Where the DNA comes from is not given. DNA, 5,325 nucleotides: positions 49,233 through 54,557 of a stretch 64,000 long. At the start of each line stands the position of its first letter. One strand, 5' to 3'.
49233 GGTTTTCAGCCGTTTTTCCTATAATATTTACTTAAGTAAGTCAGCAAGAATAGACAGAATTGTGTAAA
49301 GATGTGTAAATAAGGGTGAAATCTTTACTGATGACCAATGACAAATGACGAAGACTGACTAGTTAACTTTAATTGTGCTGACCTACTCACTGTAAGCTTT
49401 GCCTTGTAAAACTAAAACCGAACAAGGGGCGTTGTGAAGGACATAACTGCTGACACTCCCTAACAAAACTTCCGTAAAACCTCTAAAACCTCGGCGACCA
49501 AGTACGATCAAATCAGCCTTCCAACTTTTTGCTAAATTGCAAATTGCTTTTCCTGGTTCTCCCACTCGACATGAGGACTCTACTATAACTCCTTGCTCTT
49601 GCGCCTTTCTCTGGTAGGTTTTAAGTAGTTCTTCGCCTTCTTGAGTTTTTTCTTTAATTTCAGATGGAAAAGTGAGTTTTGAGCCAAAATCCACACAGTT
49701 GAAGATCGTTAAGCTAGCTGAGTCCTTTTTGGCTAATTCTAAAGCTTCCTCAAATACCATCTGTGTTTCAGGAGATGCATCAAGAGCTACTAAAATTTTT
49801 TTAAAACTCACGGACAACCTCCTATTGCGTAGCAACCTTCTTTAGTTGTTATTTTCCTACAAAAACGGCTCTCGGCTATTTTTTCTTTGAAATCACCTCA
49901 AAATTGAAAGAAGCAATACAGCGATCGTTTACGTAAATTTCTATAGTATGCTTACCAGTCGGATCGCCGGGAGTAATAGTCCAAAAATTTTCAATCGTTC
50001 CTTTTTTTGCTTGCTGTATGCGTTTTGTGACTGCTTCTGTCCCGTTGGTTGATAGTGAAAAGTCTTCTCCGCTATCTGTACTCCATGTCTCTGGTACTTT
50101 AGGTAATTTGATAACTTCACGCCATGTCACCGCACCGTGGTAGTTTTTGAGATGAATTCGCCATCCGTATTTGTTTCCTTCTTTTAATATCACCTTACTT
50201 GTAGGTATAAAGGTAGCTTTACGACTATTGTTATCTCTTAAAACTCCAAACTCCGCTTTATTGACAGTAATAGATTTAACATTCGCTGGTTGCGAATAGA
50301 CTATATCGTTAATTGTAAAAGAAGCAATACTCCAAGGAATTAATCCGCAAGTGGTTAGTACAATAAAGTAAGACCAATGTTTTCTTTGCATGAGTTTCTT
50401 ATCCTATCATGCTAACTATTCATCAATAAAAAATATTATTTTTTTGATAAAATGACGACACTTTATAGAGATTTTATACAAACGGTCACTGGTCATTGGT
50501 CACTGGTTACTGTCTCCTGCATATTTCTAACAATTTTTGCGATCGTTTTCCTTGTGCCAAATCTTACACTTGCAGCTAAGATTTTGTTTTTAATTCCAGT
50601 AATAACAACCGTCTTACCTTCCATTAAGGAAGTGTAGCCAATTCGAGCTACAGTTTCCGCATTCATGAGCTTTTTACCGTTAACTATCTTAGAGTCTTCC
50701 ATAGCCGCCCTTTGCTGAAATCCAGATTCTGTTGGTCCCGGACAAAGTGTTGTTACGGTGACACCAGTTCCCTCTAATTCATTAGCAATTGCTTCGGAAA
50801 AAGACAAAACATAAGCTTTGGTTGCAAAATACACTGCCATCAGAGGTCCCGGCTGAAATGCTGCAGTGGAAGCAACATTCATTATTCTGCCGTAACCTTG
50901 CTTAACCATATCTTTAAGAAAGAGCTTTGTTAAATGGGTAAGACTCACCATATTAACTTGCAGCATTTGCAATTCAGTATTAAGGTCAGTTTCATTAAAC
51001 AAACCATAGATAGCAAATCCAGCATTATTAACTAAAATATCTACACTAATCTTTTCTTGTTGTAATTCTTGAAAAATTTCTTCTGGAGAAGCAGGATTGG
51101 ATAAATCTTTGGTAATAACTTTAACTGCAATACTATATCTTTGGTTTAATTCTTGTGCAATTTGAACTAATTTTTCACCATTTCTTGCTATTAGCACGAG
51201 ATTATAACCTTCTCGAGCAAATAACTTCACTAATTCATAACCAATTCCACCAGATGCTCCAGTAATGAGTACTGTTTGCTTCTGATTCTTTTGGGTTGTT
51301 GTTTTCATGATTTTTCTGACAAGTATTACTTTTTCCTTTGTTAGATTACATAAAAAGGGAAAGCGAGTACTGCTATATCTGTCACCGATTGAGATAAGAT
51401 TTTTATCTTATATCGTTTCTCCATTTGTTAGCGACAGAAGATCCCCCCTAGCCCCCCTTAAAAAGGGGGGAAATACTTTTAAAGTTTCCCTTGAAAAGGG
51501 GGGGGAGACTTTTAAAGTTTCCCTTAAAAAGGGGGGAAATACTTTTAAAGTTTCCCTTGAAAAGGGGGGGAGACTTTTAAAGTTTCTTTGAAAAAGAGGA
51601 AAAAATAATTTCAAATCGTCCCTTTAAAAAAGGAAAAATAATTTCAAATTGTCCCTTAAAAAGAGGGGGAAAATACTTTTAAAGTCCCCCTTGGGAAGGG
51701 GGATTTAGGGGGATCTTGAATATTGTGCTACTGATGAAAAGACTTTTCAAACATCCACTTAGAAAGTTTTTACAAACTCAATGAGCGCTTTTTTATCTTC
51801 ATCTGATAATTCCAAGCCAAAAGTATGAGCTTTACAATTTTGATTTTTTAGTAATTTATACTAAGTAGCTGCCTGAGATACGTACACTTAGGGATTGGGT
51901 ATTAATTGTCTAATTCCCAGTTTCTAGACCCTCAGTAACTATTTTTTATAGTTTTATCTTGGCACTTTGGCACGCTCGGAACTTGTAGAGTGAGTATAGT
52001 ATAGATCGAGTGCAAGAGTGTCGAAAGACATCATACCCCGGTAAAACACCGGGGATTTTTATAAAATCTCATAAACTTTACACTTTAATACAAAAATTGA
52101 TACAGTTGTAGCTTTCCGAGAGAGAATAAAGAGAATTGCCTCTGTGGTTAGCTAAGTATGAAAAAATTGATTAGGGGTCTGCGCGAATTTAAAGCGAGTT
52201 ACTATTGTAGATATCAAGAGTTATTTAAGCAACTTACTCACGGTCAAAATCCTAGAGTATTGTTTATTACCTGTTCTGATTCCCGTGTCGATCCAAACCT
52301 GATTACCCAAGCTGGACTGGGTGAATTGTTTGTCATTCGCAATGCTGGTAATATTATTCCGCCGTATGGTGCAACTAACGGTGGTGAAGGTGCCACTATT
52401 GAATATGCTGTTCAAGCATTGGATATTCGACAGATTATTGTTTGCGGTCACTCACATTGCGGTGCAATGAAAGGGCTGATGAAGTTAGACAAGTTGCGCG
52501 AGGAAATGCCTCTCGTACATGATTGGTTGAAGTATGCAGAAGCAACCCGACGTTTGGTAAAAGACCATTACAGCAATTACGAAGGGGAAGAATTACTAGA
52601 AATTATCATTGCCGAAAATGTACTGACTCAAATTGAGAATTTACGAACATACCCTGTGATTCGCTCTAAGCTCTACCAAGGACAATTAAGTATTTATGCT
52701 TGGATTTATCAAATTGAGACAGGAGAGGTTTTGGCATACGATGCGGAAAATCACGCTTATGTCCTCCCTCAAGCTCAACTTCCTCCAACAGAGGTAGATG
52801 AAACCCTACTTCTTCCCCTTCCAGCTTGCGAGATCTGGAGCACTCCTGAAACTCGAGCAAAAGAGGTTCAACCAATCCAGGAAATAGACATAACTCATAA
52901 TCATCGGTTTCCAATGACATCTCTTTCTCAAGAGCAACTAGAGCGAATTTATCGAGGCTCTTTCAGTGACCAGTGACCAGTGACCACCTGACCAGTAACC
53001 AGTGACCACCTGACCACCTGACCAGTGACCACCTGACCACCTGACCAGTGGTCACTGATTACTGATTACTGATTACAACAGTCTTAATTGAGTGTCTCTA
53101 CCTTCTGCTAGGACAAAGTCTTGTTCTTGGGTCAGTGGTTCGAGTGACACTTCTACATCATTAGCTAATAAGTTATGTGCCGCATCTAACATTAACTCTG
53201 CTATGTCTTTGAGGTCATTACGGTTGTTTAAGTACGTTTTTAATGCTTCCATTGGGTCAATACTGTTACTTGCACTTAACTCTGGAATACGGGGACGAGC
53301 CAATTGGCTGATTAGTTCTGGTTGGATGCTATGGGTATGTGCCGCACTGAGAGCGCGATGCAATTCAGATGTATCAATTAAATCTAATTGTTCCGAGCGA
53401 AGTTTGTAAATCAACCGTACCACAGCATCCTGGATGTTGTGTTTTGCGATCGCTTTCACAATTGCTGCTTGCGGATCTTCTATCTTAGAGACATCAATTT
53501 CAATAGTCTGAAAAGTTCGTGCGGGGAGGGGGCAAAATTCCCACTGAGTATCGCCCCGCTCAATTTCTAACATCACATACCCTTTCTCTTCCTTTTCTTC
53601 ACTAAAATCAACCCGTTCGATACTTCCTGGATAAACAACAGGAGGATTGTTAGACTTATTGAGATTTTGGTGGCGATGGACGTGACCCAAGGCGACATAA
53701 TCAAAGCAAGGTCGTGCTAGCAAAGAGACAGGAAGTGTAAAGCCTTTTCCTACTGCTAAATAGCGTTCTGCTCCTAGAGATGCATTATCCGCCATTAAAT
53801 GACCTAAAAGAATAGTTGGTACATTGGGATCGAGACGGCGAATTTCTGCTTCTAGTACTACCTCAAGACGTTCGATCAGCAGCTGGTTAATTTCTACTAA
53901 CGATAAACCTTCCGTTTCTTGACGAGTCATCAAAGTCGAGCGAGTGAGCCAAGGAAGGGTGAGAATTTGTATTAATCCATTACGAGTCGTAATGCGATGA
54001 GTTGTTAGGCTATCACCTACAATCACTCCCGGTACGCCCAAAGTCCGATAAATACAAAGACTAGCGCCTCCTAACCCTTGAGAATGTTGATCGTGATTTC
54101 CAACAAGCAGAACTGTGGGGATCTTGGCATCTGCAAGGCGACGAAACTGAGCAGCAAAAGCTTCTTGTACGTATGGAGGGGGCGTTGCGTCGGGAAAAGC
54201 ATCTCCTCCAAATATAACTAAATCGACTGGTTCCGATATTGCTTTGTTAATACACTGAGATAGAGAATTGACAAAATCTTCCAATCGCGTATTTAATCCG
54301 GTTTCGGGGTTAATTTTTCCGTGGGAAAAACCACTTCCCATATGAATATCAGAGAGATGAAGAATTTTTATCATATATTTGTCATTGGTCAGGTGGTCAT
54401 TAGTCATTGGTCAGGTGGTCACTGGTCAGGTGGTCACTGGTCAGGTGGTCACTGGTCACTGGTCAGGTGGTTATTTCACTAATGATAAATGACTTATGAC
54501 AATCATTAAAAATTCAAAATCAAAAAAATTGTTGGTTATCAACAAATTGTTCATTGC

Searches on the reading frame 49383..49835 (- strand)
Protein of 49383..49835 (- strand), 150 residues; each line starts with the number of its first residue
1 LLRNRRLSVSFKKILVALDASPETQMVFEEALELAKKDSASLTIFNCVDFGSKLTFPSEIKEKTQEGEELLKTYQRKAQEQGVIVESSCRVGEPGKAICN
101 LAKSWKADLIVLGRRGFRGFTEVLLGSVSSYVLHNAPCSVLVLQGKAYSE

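Call 28: search_protein_families(library=pfam, proteins=[window:49383-49835:-], max_evalue=0.001)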
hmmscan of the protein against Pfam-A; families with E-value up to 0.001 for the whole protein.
window:49383-49835:- (150 aa): 1 family
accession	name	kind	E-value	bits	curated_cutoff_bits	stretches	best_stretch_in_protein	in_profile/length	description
PF00582.32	Usp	-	2.1e-34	119.5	24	1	11-143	2-140/141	Universal stress protein family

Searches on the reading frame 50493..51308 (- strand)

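Call 28: search_protein_families(library=pfam, proteins=[window:50493-51308:-], max_evalue=0.001)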
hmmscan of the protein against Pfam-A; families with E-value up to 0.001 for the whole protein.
window:50493-51308:- (271 aa): 8 families
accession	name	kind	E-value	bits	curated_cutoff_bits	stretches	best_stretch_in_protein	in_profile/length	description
PF00106.31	adh_short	-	9.9e-50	169.2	26.6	1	11-201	1-190/195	short chain dehydrogenase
PF13561.12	adh_short_C2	-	4.1e-32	112.1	27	1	17-202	1-185/236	Enoyl-(Acyl carrier protein) reductase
PF08659.16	KR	-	4.1e-13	50.1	22.6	1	12-185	2-170/180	KR domain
PF13460.12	NAD_binding_10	-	2.1e-07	31.4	27.2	1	17-222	1-175/184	NAD(P)H-binding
PF01370.27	Epimerase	-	1.4e-05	25.1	20.9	1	13-97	1-73/240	NAD dependent epimerase/dehydratase family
PF05368.20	NmrA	-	3.3e-05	24.1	27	1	9-81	1-69/298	NmrA-like family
PF16363.11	GDP_Man_Dehyd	-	4.4e-05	23.5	27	1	14-87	1-79/332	GDP-mannose 4,6 dehydratase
PF02719.21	Polysacc_synt_2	-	4.4e-05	23.2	20.2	1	13-85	1-79/293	Polysaccharide biosynthesis protein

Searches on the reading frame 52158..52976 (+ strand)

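Call 28: search_protein_families(library=pfam, proteins=[window:52158-52976:+], max_evalue=0.001)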
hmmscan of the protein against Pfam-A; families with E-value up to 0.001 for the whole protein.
window:52158-52976:+ (272 aa): 1 family
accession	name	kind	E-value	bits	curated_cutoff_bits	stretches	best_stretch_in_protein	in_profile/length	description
PF00484.24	Pro_CA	-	2.2e-48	164.9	25.7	1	34-191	1-156/156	Carbonic anhydrase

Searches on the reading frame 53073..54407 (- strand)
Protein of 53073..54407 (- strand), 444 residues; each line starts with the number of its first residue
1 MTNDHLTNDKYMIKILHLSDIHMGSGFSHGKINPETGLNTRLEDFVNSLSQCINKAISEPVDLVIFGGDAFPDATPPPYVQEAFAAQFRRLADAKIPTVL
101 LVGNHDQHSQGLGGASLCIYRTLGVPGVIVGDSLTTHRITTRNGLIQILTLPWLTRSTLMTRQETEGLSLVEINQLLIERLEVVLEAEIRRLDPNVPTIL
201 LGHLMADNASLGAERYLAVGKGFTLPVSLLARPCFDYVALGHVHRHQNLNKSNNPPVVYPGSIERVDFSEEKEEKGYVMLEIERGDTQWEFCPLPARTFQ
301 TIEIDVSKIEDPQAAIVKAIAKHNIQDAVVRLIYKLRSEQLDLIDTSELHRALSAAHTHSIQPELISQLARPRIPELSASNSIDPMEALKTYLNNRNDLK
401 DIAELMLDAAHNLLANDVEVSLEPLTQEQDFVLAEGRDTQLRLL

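Call 28: search_protein_families(library=pfam, proteins=[window:53073-54407:-], max_evalue=0.001)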
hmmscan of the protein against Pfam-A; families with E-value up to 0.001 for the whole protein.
window:53073-54407:- (444 aa): 2 families
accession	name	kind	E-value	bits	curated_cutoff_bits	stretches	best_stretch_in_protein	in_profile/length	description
PF00149.33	Metallophos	-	4.9e-14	53.6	21.5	1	13-245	1-190/191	Calcineurin-like phosphoesterase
PF12850.12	Metallophos_2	-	2e-06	28.3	27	0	236-284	109-153/154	Calcineurin-like phosphoesterase superfamily domain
